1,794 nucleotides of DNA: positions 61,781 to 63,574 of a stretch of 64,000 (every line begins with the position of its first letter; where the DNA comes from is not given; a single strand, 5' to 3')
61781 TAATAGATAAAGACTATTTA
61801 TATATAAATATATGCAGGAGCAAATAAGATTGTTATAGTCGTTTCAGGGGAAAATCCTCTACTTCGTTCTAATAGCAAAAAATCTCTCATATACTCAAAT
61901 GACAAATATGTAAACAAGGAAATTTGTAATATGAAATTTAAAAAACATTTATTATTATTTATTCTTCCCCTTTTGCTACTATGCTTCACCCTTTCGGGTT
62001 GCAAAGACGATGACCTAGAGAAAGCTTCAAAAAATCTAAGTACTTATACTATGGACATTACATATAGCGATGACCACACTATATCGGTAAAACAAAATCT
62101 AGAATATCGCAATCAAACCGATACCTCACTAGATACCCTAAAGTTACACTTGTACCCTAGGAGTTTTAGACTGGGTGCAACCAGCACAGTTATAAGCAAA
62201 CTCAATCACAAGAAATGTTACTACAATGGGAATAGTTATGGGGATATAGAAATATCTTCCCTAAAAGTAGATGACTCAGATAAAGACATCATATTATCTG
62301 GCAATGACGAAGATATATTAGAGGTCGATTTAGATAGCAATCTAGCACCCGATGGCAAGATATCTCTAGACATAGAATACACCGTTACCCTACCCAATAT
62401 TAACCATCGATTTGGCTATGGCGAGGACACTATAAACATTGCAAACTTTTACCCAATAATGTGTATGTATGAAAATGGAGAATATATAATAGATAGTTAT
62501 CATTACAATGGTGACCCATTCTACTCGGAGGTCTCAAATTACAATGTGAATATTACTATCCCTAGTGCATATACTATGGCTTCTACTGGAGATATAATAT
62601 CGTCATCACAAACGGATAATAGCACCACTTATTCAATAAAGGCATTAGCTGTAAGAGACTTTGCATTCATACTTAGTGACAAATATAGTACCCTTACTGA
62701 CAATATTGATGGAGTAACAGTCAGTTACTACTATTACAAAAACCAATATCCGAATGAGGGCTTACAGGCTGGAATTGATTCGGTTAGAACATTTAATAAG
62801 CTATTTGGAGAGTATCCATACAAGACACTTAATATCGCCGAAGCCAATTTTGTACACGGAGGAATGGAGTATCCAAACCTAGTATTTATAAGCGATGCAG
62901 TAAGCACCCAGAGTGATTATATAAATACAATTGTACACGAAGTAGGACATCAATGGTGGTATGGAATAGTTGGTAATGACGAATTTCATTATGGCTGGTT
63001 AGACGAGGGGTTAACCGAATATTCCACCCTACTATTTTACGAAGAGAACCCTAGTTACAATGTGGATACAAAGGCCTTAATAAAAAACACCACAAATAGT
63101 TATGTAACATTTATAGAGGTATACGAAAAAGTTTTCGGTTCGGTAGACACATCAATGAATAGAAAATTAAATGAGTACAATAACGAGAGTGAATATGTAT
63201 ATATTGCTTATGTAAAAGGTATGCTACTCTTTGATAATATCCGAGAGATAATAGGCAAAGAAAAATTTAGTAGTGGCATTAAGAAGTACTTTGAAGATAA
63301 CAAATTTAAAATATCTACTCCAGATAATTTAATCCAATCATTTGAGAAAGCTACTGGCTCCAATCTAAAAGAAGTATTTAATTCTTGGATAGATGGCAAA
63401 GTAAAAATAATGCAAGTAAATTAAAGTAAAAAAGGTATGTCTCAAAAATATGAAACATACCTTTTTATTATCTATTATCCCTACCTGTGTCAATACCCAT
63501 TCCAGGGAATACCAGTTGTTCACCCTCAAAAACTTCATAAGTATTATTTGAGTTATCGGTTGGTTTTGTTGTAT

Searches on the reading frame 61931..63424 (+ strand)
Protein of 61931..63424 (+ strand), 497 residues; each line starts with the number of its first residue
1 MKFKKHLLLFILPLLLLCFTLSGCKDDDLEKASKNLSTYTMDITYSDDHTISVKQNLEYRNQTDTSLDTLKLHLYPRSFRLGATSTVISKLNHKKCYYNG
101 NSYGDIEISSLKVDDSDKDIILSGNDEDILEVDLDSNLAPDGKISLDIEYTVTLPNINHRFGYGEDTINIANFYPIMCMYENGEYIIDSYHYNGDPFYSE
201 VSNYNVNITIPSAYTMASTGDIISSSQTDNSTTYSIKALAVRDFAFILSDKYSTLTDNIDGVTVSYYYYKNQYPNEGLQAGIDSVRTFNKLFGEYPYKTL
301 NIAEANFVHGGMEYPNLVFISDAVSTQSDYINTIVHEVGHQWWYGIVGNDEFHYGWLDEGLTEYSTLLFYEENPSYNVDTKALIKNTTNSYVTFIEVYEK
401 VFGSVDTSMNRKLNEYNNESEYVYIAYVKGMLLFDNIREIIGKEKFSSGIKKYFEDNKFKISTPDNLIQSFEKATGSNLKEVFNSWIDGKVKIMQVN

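Call 69: search_protein_families(library=pfam, proteins=[window:61931-63424:+], max_evalue=0.00001)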
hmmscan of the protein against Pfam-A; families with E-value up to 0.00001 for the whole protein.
window:61931-63424:+ (497 aa): 1 family
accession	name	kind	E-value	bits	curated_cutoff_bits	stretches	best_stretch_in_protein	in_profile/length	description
PF01433.26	Peptidase_M1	-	3.3e-24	86.2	27.7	1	290-486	16-218/218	Peptidase family M1 domain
